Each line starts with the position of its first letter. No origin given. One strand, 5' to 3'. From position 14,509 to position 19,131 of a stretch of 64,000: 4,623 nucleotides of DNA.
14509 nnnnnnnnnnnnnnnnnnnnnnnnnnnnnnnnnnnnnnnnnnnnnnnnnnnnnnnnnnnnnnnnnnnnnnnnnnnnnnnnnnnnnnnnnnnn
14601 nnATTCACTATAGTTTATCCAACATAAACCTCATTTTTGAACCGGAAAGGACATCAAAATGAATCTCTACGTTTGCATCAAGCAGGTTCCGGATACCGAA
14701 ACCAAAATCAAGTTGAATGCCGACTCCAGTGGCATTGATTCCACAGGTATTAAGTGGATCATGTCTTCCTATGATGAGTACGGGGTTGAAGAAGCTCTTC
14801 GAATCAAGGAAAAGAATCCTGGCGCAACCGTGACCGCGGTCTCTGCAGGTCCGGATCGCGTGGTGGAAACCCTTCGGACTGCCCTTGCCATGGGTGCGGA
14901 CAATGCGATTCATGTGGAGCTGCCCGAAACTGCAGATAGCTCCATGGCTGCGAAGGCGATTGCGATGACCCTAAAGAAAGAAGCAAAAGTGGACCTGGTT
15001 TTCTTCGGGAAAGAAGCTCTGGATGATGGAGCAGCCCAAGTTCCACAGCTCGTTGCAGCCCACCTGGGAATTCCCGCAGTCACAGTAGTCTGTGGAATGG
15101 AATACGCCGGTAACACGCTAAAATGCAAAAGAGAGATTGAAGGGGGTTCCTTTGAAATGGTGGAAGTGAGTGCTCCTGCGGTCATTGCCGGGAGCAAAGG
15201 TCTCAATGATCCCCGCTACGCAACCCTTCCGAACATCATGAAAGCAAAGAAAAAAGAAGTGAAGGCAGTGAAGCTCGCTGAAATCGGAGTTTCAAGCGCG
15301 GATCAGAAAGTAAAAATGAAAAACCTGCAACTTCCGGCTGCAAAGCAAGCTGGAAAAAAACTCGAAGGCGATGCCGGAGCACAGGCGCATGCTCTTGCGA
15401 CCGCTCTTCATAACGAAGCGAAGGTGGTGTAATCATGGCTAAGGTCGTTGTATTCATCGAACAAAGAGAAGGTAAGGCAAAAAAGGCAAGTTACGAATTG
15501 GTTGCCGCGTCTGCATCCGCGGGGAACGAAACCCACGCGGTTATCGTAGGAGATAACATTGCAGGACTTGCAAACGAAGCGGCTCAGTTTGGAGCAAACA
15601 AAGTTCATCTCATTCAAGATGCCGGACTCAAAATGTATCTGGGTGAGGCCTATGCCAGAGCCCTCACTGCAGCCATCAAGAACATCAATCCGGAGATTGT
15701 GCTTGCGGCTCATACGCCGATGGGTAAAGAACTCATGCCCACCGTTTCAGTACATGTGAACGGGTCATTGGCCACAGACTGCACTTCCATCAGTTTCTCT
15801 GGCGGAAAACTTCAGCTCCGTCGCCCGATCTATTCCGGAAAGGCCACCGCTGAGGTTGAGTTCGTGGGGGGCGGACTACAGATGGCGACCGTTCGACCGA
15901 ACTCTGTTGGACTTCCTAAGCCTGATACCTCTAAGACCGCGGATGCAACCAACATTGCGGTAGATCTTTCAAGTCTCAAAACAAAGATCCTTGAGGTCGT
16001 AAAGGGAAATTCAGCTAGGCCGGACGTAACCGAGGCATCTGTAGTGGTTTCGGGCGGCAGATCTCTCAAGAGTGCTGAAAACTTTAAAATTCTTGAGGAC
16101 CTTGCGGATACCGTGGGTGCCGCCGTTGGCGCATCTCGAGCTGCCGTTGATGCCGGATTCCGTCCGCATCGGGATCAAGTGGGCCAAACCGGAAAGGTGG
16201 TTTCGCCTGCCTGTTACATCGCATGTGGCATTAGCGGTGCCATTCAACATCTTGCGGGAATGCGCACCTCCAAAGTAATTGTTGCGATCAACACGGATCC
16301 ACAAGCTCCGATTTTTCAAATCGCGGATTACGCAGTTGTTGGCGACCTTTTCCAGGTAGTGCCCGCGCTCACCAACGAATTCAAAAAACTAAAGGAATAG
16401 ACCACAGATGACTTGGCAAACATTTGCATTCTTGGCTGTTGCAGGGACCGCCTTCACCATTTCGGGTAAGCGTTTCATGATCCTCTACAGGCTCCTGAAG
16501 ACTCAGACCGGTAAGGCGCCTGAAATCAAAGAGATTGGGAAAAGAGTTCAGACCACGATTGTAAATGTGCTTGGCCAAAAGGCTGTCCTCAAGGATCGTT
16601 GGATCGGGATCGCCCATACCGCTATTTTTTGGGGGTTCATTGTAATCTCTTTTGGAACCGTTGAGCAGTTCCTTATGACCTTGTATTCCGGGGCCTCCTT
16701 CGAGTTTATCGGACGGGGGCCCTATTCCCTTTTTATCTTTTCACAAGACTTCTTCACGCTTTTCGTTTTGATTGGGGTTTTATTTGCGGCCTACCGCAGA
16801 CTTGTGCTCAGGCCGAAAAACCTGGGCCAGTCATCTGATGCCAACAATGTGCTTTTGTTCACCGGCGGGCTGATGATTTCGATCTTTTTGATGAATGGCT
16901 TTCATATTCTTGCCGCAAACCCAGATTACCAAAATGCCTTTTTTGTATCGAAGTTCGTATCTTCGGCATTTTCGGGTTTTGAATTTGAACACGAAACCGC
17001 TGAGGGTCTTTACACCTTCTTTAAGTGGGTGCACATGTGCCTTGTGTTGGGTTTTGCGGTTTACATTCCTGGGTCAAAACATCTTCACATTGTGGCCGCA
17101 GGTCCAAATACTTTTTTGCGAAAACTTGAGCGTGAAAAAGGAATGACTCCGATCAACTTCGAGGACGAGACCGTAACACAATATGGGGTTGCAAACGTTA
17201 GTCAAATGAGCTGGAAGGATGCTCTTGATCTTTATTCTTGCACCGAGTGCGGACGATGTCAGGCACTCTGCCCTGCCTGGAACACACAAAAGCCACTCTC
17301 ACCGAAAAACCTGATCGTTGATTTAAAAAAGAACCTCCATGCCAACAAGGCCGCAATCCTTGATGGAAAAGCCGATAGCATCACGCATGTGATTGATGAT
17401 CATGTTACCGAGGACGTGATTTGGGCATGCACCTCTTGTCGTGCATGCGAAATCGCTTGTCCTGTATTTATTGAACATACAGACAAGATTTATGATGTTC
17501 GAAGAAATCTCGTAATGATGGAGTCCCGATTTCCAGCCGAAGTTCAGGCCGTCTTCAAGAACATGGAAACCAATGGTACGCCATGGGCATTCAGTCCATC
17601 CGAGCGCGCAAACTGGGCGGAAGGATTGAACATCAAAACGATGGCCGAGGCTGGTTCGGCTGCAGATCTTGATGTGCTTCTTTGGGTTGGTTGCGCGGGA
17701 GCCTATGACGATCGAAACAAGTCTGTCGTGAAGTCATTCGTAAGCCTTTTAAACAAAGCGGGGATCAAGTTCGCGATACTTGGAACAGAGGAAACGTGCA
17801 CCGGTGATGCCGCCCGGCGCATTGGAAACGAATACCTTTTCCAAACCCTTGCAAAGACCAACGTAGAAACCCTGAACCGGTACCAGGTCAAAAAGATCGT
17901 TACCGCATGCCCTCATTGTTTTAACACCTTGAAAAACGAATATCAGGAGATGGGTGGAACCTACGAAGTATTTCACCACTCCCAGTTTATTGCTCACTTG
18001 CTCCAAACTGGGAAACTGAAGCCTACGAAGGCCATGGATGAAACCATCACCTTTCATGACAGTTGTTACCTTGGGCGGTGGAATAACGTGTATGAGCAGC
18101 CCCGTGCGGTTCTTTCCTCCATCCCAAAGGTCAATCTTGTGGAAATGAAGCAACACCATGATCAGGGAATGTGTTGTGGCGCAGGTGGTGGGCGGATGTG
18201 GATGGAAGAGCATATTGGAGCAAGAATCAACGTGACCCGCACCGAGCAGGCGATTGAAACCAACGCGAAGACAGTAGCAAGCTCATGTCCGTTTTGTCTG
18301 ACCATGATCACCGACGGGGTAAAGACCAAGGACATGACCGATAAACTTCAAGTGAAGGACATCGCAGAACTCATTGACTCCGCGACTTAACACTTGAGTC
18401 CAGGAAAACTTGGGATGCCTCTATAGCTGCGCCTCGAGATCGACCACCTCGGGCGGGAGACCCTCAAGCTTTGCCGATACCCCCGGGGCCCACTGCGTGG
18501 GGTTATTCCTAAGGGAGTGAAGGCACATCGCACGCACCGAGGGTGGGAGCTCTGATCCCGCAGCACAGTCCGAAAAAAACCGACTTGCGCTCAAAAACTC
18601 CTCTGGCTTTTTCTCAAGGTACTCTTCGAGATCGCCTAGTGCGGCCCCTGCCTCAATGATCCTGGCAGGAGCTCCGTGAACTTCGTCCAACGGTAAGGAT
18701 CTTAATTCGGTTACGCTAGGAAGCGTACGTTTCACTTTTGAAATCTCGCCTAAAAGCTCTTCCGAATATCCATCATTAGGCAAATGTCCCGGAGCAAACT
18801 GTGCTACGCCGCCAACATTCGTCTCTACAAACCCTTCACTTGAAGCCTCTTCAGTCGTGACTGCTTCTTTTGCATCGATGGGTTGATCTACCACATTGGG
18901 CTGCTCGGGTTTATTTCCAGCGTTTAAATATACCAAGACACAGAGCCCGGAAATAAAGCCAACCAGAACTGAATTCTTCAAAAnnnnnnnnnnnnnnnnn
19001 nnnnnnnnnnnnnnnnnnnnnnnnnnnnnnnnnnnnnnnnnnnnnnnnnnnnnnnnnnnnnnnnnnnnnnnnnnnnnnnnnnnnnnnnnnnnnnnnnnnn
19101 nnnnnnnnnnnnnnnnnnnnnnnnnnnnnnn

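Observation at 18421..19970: Two-gene operon: membrane-anchored HEXXH protein plus a small exported partner, both uncharacterised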

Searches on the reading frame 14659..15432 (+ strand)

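Call 68: search_protein_families(library=pfam, proteins=[window:14659-15432:+], max_evalue=0.01)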
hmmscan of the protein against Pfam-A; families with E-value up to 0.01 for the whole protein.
window:14659-15432:+ (257 aa): 1 family
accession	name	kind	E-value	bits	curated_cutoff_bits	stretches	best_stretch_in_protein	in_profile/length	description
PF01012.27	ETF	-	1.6e-38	132.7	26.7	1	27-208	5-180/181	Electron transfer flavoprotein domain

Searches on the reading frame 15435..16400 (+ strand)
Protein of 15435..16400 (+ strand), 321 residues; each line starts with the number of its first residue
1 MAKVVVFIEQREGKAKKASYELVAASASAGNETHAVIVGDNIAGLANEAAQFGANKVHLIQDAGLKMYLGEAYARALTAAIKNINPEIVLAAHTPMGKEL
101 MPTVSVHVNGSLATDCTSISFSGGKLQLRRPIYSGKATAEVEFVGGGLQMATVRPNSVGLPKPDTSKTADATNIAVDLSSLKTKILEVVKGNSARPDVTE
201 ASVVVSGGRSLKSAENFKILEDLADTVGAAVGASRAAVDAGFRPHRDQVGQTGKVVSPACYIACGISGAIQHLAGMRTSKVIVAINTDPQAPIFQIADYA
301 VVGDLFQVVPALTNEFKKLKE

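Call 68: search_protein_families(library=pfam, proteins=[window:15435-16400:+], max_evalue=0.01)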
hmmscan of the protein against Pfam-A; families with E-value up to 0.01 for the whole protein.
window:15435-16400:+ (321 aa): 2 families
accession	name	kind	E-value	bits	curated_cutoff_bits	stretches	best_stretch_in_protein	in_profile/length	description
PF01012.27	ETF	-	4.6e-38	131.3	26.7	1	4-177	1-179/181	Electron transfer flavoprotein domain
PF00766.25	ETF_alpha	-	1.2e-35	121.7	27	1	197-277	1-81/81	Electron transfer flavoprotein FAD-binding domain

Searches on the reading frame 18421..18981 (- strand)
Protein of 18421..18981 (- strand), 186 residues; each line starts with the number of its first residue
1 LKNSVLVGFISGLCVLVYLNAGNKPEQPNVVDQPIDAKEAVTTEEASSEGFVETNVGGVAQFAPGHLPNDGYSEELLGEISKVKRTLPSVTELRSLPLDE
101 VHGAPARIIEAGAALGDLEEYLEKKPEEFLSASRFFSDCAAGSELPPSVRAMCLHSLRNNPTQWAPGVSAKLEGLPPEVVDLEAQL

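Call 3: search_protein_families(library=pfam, proteins=[window:18421-18981:-], max_evalue=1)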
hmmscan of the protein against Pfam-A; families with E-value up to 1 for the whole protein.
window:18421-18981:- (186 aa): 0 families

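Call 4: search_protein_families(library=ncbifam, proteins=[window:18421-18981:-], max_evalue=1)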
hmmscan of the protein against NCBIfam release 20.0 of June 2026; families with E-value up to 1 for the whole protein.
window:18421-18981:- (186 aa): 0 families

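Call 12: find_homologous_proteins(query=window:18421-18981:-, max_evalue=0.001)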
Query window:18421-18981:- (186 aa): 12 proteins with E <= 0.001 among 509 candidates.
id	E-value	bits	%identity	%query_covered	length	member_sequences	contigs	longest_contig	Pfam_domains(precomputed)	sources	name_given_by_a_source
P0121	7.2e-117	406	100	100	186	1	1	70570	-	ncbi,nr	ncbi:MAG: hypothetical protein KGP28_00115 [Bdellovibrionales bacterium]|nr:hypothetical protein [Bd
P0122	1.5e-65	239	62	100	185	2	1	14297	-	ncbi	-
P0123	2.2e-65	238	61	100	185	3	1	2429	-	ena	-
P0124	4.9e-64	234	63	100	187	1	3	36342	-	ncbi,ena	-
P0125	6.6e-63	230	60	100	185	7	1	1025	-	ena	-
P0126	4.8e-61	224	59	100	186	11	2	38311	-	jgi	-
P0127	5.5e-61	224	60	100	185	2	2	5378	-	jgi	jgi:hypothetical protein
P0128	1.3e-58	216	59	100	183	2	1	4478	-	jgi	-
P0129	1.4e-56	210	54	100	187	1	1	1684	-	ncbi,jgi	jgi:hypothetical protein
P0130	6.6e-56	207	59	100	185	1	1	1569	-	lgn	-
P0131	1.1e-53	200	55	100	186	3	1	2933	-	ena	-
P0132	6.7e-6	44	36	42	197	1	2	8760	-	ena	-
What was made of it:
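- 18421..18981 (-): Gene B: 186-aa partner with a TTG start. GGAG lies 5 nt upstream, and a 2-nt spacer follows A's stop. Equals NCBI KGP28_00115 (call 12).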

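Call 32: find_homologous_proteins(query=A3, max_evalue=0.001)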
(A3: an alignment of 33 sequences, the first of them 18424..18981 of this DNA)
Query A3 (33 sequences) (186 aa, profile of the alignment): 18 proteins with E <= 0.001 among 8000 candidates.
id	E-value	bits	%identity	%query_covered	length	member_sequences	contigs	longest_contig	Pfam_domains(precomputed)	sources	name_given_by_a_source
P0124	1.0e-44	171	63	100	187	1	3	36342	-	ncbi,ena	-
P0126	1.4e-42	164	59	100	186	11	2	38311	-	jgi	-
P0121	4.1e-42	162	100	100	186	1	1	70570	-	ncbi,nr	ncbi:MAG: hypothetical protein KGP28_00115 [Bdellovibrionales bacterium]|nr:hypothetical protein [Bd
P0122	9.6e-42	161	62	100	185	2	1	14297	-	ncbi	-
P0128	4.7e-41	159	59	100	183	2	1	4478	-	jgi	-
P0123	7.0e-41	158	61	100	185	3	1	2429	-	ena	-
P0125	7.5e-40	155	60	100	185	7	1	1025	-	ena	-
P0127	1.4e-39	154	60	100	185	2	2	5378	-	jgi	jgi:hypothetical protein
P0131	2.0e-39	153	55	100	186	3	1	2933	-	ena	-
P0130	4.5e-38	149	59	100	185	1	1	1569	-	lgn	-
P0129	1.1e-37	148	54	100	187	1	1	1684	-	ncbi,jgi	jgi:hypothetical protein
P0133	4.1e-36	143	24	54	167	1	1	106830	-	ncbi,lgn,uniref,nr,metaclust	ncbi:hypothetical protein M899_1007 [Bacteriovorax sp. BSW11_IV]|uniref:hypothetical protein n=1 Tax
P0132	4.4e-31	126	36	42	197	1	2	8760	-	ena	-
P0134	9.9e-28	115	88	49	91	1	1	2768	-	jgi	jgi:hypothetical protein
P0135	1.0e-19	89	24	48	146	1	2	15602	-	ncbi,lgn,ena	-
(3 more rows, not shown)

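Call 43: predict_structure(alignment_id=A4)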
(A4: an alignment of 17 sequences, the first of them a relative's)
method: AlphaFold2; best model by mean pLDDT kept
length: 186 residues; sequences in the alignment: 17
mean_pLDDT: 76.5   pTM: 0.59
mean pLDDT of the five models: 76.5, 75.6, 75.1, 72.8, 71.2
residues with pLDDT >= 90: 89; 70-90: 45; 50-70: 6; < 50: 46
segments of 3 or more residues with pLDDT < 50: 22-61, 63-68
pLDDT, mean of each block of 10 residues (from residue 1): 76 82 41 32 30 37 48 91 94 88 91 97 94 95 96 95 85 93 95
secondary structure, 60 per line:
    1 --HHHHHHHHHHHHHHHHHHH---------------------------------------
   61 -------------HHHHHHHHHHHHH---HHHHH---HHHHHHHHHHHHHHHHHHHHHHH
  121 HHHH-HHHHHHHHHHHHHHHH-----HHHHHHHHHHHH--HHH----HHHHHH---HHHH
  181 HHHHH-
elements in order: H3-21 H74-86 H90-94 H98-124 H126-141 H147-158 H168-173 H177-185
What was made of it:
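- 18919..18975 (-): N-terminal membrane helix of B (aa 3-21), probably an uncleaved signal anchor. AF2 helix 3-21 (call 43).
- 18778..18918 (-): Disordered low-complexity tether of B (aa 22-68). pLDDT 30-48 (call 43).
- The TM helix, disordered tether and confident helical domain come from call 43.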

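Call 56: search_protein_families(library=padloc, proteins=[window:18421-18981:-], max_evalue=1)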
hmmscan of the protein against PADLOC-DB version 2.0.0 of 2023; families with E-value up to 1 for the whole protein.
window:18421-18981:- (186 aa): 1 family
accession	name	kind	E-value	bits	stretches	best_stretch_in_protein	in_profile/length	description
PDLC01130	Cas6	-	0.039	11.4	1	54-94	159-198/303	Cas6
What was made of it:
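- There are no ankyrin or known immunity domains (calls 3, 56).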

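Call 57: search_protein_families(library=phrogs, proteins=[window:18421-18981:-], max_evalue=1)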
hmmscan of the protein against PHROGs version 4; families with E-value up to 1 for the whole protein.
window:18421-18981:- (186 aa): 0 families
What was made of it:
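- Tried and rejected: Pfam, NCBIfam, PHROGs and PADLOC gave no family (calls 3, 4, 56, 57).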
